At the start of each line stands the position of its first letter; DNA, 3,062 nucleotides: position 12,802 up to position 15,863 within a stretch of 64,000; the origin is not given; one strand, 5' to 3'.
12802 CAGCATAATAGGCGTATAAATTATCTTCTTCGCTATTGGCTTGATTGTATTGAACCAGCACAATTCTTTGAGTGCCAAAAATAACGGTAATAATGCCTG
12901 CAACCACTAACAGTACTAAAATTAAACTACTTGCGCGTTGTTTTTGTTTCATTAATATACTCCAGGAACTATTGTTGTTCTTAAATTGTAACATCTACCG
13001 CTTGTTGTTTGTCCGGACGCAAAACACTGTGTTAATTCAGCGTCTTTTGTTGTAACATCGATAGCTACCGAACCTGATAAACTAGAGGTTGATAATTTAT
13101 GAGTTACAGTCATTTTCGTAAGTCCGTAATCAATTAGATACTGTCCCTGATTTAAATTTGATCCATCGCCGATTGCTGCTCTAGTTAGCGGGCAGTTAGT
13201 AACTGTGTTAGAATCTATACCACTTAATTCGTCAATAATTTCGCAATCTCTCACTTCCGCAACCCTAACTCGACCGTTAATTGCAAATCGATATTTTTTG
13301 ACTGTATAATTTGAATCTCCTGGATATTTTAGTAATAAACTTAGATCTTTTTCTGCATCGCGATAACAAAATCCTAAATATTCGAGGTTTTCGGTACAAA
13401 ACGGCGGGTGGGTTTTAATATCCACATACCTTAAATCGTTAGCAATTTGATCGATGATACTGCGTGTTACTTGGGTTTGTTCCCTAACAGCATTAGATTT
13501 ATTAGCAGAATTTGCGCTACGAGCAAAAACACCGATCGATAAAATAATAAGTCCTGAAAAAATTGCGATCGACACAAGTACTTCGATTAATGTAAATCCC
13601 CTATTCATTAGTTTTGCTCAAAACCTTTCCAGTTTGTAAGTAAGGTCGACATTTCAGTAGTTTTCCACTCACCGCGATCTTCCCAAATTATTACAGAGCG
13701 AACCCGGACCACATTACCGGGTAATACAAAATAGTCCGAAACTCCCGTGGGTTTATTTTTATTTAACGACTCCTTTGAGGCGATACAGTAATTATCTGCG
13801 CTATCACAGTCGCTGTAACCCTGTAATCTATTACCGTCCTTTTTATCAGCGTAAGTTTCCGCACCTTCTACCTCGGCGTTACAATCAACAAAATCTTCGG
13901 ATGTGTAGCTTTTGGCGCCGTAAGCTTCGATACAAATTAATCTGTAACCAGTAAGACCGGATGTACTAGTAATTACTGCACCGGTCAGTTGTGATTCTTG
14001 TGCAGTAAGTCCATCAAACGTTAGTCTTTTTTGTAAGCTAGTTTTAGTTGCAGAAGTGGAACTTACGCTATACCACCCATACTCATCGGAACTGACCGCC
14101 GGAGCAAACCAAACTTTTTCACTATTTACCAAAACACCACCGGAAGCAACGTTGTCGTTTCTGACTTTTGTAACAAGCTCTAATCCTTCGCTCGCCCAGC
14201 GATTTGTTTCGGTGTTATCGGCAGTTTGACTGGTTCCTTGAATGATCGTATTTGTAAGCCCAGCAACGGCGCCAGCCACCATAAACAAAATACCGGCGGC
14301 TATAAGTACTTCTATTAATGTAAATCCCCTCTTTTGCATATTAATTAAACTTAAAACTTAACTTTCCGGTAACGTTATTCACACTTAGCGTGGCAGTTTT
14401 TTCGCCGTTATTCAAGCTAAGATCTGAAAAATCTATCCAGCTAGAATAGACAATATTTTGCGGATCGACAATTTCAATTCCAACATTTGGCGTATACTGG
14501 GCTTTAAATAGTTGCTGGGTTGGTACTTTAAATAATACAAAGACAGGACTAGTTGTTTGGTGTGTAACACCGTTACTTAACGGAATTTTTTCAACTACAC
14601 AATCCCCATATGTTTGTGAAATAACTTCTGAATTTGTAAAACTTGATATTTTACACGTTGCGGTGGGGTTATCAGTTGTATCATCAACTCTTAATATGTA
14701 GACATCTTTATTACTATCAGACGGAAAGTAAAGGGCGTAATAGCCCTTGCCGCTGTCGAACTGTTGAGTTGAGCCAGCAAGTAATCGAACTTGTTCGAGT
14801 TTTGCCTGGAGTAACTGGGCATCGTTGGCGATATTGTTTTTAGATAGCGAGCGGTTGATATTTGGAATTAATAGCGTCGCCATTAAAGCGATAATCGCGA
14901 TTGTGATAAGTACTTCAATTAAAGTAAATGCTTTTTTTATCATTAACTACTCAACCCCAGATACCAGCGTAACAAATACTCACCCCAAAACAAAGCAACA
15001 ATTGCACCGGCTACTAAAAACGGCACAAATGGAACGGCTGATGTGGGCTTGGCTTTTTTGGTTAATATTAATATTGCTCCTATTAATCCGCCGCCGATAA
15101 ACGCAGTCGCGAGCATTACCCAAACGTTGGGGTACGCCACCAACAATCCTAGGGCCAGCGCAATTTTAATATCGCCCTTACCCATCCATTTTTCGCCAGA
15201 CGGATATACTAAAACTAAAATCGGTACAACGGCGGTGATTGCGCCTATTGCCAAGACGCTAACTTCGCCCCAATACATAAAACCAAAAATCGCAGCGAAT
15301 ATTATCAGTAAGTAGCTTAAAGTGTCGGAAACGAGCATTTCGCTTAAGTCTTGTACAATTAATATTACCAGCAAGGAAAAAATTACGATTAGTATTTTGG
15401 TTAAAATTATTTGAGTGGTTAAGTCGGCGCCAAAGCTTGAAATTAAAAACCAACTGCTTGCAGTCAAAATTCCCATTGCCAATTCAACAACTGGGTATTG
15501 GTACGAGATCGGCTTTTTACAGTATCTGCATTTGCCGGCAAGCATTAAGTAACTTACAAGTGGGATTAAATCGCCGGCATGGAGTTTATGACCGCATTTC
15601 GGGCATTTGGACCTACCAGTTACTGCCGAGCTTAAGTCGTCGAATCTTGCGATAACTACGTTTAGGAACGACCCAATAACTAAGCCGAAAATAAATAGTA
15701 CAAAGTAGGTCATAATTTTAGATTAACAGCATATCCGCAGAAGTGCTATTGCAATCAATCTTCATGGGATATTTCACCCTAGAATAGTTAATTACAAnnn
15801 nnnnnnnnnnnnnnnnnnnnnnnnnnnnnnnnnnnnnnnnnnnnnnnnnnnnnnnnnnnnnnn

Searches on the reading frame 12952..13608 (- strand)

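Call 8: search_protein_families(library=pfam, proteins=[window:12952-13608:-], max_evalue=0.01)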
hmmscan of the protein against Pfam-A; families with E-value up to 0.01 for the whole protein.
window:12952-13608:- (218 aa): 1 family
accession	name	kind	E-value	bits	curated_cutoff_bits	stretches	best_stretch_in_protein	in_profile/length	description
PF07963.17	N_methyl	-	2.3e-06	27.4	21.2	1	2-18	4-20/27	Prokaryotic N-terminal methylation motif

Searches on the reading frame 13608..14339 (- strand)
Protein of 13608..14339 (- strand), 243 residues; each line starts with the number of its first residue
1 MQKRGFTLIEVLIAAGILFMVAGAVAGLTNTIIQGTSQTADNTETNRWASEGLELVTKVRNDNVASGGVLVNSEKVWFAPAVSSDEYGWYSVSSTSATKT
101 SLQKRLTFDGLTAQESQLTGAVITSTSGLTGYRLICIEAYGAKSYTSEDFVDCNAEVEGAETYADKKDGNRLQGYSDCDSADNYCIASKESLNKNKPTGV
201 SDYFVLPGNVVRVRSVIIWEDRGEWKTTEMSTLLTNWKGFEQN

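Call 8: search_protein_families(library=pfam, proteins=[window:13608-14339:-], max_evalue=0.01)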
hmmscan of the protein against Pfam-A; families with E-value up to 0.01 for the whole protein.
window:13608-14339:- (243 aa): 1 family
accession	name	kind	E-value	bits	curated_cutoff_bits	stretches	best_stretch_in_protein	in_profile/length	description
PF07963.17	N_methyl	-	3.8e-06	26.7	21.2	1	2-25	3-26/27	Prokaryotic N-terminal methylation motif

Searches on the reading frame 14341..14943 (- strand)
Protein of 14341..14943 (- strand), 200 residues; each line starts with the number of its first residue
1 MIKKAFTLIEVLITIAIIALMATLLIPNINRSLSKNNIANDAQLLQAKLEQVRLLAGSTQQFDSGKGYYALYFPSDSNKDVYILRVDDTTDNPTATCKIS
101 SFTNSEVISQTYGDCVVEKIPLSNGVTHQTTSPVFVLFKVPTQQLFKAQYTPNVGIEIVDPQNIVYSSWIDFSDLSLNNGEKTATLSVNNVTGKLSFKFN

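Call 8: search_protein_families(library=pfam, proteins=[window:14341-14943:-], max_evalue=0.01)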
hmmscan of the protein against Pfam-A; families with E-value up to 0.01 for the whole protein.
window:14341-14943:- (200 aa): 1 family
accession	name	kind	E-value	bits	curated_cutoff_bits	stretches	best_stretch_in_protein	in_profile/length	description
PF07963.17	N_methyl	-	2.8e-05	24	21.2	1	3-25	4-26/27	Prokaryotic N-terminal methylation motif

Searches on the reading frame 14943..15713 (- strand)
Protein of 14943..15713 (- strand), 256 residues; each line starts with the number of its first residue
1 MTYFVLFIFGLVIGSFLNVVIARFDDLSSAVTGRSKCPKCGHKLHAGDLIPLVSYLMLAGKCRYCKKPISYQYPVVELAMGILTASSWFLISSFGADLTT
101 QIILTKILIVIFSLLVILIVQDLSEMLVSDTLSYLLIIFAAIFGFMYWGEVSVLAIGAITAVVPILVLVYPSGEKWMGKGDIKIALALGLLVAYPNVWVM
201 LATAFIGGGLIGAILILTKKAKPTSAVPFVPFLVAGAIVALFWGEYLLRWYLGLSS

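Call 8: search_protein_families(library=pfam, proteins=[window:14943-15713:-], max_evalue=0.01)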
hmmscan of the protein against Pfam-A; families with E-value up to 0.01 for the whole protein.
window:14943-15713:- (256 aa): 2 families
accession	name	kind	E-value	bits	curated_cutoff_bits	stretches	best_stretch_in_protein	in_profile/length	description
PF06750.18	A24_N_bact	-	2.8e-31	107.9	23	1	8-88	1-81/84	Bacterial Peptidase A24 N-terminal domain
PF01478.23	Peptidase_A24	-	5.4e-10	40.1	26.5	1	109-212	1-103/104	Type IV leader peptidase family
